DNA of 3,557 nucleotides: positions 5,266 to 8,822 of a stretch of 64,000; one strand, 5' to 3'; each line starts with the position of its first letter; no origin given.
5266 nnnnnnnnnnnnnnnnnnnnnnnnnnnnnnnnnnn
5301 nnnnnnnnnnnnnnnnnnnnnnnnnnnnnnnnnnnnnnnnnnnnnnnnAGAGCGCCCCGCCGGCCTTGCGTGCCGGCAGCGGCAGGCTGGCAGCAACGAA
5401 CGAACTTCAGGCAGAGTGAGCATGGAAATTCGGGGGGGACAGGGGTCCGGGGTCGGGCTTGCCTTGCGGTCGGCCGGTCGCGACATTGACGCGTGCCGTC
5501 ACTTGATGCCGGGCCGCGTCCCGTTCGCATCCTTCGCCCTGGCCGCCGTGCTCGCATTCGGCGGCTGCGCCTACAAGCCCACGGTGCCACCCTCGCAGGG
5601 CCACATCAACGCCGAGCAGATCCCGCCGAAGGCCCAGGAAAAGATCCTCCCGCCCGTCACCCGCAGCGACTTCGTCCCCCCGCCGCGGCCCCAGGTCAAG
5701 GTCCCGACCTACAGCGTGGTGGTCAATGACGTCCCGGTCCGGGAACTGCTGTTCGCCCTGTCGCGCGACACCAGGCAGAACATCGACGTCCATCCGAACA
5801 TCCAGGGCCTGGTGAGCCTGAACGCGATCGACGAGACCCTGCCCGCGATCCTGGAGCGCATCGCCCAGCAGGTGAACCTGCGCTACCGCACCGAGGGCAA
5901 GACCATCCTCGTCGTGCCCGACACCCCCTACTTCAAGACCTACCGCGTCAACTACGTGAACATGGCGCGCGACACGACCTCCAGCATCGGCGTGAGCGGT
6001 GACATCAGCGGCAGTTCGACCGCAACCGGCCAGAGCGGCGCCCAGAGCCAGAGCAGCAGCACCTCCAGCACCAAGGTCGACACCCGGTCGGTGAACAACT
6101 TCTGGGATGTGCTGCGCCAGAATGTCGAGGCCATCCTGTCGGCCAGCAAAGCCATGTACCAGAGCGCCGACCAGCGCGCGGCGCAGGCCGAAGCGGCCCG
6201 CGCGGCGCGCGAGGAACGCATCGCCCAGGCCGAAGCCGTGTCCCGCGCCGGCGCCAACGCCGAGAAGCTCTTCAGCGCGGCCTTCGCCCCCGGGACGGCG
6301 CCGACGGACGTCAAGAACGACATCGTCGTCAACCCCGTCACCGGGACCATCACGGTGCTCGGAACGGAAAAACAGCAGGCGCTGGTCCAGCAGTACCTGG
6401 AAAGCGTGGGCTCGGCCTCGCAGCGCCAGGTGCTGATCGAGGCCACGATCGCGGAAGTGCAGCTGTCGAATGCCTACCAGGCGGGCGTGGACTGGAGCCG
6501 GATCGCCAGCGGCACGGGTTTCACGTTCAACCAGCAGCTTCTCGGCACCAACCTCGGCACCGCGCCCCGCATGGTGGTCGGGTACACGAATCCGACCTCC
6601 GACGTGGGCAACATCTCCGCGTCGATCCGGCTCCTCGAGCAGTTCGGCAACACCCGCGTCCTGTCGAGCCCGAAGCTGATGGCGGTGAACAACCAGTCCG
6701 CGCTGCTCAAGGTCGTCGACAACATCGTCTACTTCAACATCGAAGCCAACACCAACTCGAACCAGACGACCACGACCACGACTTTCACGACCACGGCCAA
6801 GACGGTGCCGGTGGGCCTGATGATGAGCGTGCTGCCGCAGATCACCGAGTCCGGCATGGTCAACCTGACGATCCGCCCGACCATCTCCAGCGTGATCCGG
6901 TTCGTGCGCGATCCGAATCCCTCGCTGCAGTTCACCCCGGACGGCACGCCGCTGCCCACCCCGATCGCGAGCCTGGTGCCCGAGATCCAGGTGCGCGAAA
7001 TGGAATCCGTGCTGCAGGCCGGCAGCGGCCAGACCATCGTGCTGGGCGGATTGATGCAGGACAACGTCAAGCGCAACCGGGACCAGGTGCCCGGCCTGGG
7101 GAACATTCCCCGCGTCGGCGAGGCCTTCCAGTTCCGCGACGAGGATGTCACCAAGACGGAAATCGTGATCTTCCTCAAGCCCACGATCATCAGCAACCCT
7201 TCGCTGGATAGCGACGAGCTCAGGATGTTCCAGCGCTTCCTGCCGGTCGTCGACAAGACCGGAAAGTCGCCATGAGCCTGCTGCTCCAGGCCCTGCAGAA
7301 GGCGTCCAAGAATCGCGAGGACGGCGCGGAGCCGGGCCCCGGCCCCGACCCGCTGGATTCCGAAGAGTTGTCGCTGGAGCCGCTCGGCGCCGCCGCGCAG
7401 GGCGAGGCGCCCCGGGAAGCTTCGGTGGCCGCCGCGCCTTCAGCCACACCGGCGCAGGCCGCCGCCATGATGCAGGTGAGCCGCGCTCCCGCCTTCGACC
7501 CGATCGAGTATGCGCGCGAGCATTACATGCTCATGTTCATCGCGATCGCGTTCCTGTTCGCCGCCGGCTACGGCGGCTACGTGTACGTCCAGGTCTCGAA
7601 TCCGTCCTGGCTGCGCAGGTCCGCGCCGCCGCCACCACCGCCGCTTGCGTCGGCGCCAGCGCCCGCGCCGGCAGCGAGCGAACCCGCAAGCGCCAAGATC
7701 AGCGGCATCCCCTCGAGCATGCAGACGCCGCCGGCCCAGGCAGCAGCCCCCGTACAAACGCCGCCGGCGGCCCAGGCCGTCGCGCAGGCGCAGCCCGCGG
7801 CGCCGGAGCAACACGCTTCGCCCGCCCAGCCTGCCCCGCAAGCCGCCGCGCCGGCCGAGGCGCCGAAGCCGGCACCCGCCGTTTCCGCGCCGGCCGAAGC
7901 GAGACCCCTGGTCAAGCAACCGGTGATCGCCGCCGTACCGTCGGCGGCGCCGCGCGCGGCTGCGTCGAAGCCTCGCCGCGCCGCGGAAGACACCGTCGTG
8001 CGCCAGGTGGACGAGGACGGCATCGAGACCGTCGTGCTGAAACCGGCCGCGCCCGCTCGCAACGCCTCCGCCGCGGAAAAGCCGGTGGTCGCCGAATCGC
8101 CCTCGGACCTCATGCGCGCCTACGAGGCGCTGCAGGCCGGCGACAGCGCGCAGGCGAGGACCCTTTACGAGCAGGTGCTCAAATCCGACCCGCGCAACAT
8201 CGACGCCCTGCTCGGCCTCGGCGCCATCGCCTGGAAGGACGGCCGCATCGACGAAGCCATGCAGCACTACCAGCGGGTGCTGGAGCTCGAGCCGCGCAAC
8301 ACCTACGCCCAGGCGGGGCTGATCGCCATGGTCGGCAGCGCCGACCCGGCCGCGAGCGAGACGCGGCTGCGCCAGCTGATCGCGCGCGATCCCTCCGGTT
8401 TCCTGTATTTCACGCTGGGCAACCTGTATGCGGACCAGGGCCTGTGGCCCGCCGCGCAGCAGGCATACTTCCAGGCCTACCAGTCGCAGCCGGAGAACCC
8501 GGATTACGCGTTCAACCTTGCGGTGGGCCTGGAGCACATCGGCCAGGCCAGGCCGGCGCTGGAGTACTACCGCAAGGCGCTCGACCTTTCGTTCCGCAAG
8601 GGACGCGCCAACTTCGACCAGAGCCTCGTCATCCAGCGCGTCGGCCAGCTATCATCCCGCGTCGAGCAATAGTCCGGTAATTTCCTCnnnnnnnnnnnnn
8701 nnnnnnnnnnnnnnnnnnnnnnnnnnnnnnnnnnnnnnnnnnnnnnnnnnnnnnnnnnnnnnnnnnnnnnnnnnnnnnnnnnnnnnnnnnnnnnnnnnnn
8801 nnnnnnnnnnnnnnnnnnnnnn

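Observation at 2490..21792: MSHA-class type IV filament locus flanked by a PrsR/PrsK-like sigma-54 two-component pair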

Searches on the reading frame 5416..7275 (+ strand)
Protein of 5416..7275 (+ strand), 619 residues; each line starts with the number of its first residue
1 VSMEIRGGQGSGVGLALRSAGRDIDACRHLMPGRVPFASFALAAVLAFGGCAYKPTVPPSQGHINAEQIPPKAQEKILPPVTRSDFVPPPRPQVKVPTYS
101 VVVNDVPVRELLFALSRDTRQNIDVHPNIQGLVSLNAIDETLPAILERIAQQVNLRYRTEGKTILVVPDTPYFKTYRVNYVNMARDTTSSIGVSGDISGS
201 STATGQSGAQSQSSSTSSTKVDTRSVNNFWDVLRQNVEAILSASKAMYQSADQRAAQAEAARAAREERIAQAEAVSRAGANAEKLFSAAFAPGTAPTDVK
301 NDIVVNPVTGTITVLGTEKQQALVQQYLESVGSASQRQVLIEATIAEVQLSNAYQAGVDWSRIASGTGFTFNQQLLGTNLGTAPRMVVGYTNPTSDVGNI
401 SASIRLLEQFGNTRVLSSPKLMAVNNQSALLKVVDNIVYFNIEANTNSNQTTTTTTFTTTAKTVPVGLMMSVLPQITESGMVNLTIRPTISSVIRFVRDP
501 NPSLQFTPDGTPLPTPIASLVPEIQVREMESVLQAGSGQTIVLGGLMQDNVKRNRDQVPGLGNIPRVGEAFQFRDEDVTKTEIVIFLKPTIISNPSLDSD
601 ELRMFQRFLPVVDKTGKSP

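Call 3: search_protein_families(library=ncbifam, proteins=[window:5416-7275:+], max_evalue=0.01)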
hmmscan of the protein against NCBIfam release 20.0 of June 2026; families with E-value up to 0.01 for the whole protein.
window:5416-7275:+ (619 aa): 9 families
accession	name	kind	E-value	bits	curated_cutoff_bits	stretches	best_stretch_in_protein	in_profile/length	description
TIGR02519.1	pilus_MshL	equivalog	2.7e-70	236.7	250.2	1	304-592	2-290/290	pilus (MSHA type) biogenesis protein MshL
TIGR02517.1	type_II_gspD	equivalog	1.1e-43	149.7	351.35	1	220-595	301-593/600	type II secretion system secretin GspD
TIGR02515.1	IV_pilus_PilQ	subfamily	1e-29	103.8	284.35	2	298-592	132-427/428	type IV pilus secretin PilQ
TIGR02516.1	type_III_yscC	equivalog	7e-28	97.4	238.45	1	297-593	195-462/463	type III secretion system outer membrane ring subunit SctC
TIGR02520.1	pilus_B_mal_scr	equivalog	7.3e-24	84.2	287.65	1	303-558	239-484/513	PilN family type IVB pilus formation outer membrane protein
NF010083.0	PRK13568.1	equivalog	4.7e-22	78.3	554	2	525-593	350-418/419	DNA uptake porin HofQ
NF007851.2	PRK10560.1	exception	2.1e-20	72.9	598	2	231-593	79-410/412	DNA uptake porin HofQ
NF042912.1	Amuc_1098_fam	equivalog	1.5e-15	56.3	750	2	447-592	645-796/805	Amuc_1098 family type IV pilus outer membrane protein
NF011873.0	PRK15346.1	equivalog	1.8e-14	53.3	524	1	319-587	254-488/499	EscC/YscC/HrcC family type III secretion system outer membrane ring protein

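Call 5: search_protein_families(library=pfam, proteins=[window:5416-7275:+], max_evalue=0.01)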
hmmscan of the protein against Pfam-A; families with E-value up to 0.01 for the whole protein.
window:5416-7275:+ (619 aa): 3 families
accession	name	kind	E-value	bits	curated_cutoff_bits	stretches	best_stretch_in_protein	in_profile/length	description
PF00263.26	Secretin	-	5.5e-37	127.4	27.5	1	407-592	2-168/169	Bacterial type II and III secretion system protein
PF07655.18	Secretin_N_2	-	1.2e-06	29.4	23.4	1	174-245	2-81/91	Secretin N-terminal domain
PF07660.19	STN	-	0.00079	19.6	28.4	1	122-168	2-51/52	Secretin and TonB N terminus short domain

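Call 47: search_solved_structures(query=window:5416-7275:+, max_evalue=0.00001)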
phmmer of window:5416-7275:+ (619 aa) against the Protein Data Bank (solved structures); distinct sequences matched with E-value up to 0.00001: 17.
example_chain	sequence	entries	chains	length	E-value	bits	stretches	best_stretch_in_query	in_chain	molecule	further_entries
5wln_G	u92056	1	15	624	3.5e-19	72.4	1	335-594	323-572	Type II secretion system protein D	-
9k8v_A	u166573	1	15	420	2.6e-15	59.6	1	397-594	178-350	General secretion pathway protein D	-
5wq9_A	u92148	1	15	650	6.2e-15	58.4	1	397-594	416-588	Type II secretion system protein D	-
6hcg_A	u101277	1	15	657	8.1e-15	58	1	336-594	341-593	Type II secretion system protein D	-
5wq8_A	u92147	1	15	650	1.2e-14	57.5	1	397-594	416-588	Type II secretion system protein D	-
6i1x_A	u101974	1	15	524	2.2e-14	56.6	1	310-597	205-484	Type II secretion system protein D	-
6i1y_A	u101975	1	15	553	4.5e-14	55.6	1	397-594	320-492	General secretion pathway protein GspD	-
5wq7_A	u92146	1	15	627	1e-13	54.4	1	334-595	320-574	Putative type II secretion system protein D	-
5w68_A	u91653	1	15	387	1.6e-12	50.4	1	526-594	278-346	Putative type II secretion protein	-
5zdh_A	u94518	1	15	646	7e-12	48.3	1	365-594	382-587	Type II secretion system protein D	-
6w6m_A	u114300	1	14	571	3.5e-11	46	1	254-592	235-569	Type IV pilus secretin PilQ family protein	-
8jvb_A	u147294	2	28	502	1.6e-09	40.5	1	520-599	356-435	Type II and III secretion system protein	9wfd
9u5s_A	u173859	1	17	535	2.1e-09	40.2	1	308-592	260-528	Outer membrane lipoprotein BfpB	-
9x0w_A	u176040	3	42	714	1e-07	34.6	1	402-596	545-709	Fimbrial assembly protein PilQ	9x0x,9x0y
6ve2_A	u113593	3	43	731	1e-07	34.6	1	402-597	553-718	Fimbrial assembly protein PilQ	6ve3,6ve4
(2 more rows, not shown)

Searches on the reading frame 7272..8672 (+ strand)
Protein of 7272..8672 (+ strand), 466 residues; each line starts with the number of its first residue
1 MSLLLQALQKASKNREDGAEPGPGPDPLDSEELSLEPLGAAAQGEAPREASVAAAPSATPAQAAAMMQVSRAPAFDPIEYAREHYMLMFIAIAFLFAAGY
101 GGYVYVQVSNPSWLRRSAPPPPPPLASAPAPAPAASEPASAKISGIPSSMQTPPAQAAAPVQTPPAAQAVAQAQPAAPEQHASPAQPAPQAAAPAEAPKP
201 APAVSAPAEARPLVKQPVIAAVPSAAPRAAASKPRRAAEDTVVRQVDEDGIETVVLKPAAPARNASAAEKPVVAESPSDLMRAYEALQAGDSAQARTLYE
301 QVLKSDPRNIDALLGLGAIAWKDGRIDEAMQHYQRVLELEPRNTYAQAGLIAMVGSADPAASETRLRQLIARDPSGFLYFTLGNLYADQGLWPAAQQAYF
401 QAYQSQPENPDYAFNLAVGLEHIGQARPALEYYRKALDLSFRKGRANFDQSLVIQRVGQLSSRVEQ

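Call 3: search_protein_families(library=ncbifam, proteins=[window:7272-8672:+], max_evalue=0.01)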
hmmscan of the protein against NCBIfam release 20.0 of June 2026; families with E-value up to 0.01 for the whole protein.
window:7272-8672:+ (466 aa): 26 families (the best 25 are shown)
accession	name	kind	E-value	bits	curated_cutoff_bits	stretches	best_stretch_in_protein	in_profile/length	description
TIGR02917.1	PEP_TPR_lipo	equivalog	3.3e-15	55.1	312.2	2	281-374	470-564/899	XrtA/PEP-CTERM system TPR-repeat protein PrsT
NF033920.0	C39_PA2778_fam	equivalog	1.5e-14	54.1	150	2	353-439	166-253/255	PA2778 family cysteine peptidase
NF040959.1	MamA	equivalog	1.6e-13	50.6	200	2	283-439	44-202/204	magnetosome protein MamA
TIGR02552.1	LcrH_SycD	equivalog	1.5e-10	40.9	104.8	2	282-345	24-87/136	SycD/LcrH family type III secretion system chaperone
TIGR02521.1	type_IV_pilW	equivalog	2.6e-10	40.2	154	2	283-344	38-99/234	type IV pilus biogenesis/stability protein PilW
NF008520.0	PRK11447.1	equivalog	2.8e-10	38.7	858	1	283-435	358-520/1157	cellulose synthase complex outer membrane protein BcsC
TIGR00540.1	TPR_hemY_coli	hypoth_equivalog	2.4e-09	36.4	142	2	358-436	307-385/385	heme biosynthesis-associated TPR protein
NF033758.1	gliding_GltE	equivalog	6.9e-08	31.9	225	1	277-342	257-322/411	adventurous gliding motility TPR repeat lipoprotein GltE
TIGR03939.1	PGA_TPR_OMP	equivalog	4.8e-07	28.4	366.65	1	288-465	65-245/800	poly-beta-1,6 N-acetyl-D-glucosamine export porin PgaA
NF033762.1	social_mot_Tgl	equivalog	1e-06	28.3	225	1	285-350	40-106/252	social motility TPR repeat lipoprotein Tgl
TIGR02795.1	tol_pal_ybgF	equivalog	1.1e-06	29.3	90.1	0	286-347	49-113/119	tol-pal system protein YbgF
NF008391.2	PRK11189.1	equivalog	1.1e-06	28.4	250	0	293-347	82-136/297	lipoprotein NlpI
NF007468.0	PRK10049.1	equivalog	1.1e-06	27.1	1043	1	289-465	80-257/817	poly-beta-1,6 N-acetyl-D-glucosamine export porin PgaA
NF008017.0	PRK10747.1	equivalog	3.5e-05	22.8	608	1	352-443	303-394/398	protoheme IX biogenesis protein HemY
NF052415.1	T3SS_chap_SctY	equivalog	4.8e-05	23.8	70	1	283-340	13-70/106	type III secretion apparatus assembly chaperone SctY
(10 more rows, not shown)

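Call 5: search_protein_families(library=pfam, proteins=[window:7272-8672:+], max_evalue=0.01)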
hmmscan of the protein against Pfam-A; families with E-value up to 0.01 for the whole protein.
window:7272-8672:+ (466 aa): 16 families
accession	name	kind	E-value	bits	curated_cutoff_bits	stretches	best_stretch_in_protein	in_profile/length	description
PF13432.12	TPR_16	-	7.6e-17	61.9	32.7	2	280-341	1-62/65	Tetratricopeptide repeat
PF07719.23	TPR_2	-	1.1e-16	60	27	1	311-343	2-34/34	Tetratricopeptide repeat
PF00515.34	TPR_1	-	6.2e-16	57.9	27.8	1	311-343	2-34/34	Tetratricopeptide repeat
PF13414.12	TPR_11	-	2.7e-13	49.8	26.8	2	288-324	6-42/42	TPR repeat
PF13428.12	TPR_14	-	8.6e-12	45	23.5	2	311-351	2-42/44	Tetratricopeptide repeat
PF13181.12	TPR_8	-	2e-11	43.5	25.7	1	311-343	2-34/34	Tetratricopeptide repeat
PF14559.12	TPR_19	-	3.3e-11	43.8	25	1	286-348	1-63/68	Tetratricopeptide repeat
PF23914.1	TPR_CcmH_CycH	-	1.7e-09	38.2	42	1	289-343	100-154/158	Cytochrome c-type biogenesis protein H TPR domain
PF13424.12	TPR_12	-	2.3e-09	37.7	30.1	2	293-339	20-74/77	Tetratricopeptide repeat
PF13176.12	TPR_7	-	9.2e-09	35.2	27.9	0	312-341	1-30/36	Tetratricopeptide repeat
PF13174.12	TPR_6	-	3.8e-08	33.9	26.3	0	311-341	1-31/33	Tetratricopeptide repeat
PF13431.12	TPR_17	-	6.4e-08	32.7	24.4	0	298-331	1-34/34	Tetratricopeptide repeat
PF25064.1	ARM_TT21_5th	-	1.2e-05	26.1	27.8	1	283-340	8-65/117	TT21 fifth ARM repeats domain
PF13374.12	TPR_10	-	0.00017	22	27.5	0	311-339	3-31/42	Tetratricopeptide repeat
PF24575.1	TPR_Slam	-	0.00035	21.4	35.2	0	297-349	36-86/104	Surface lipoprotein assembly modifier, N-terminal TPR repeats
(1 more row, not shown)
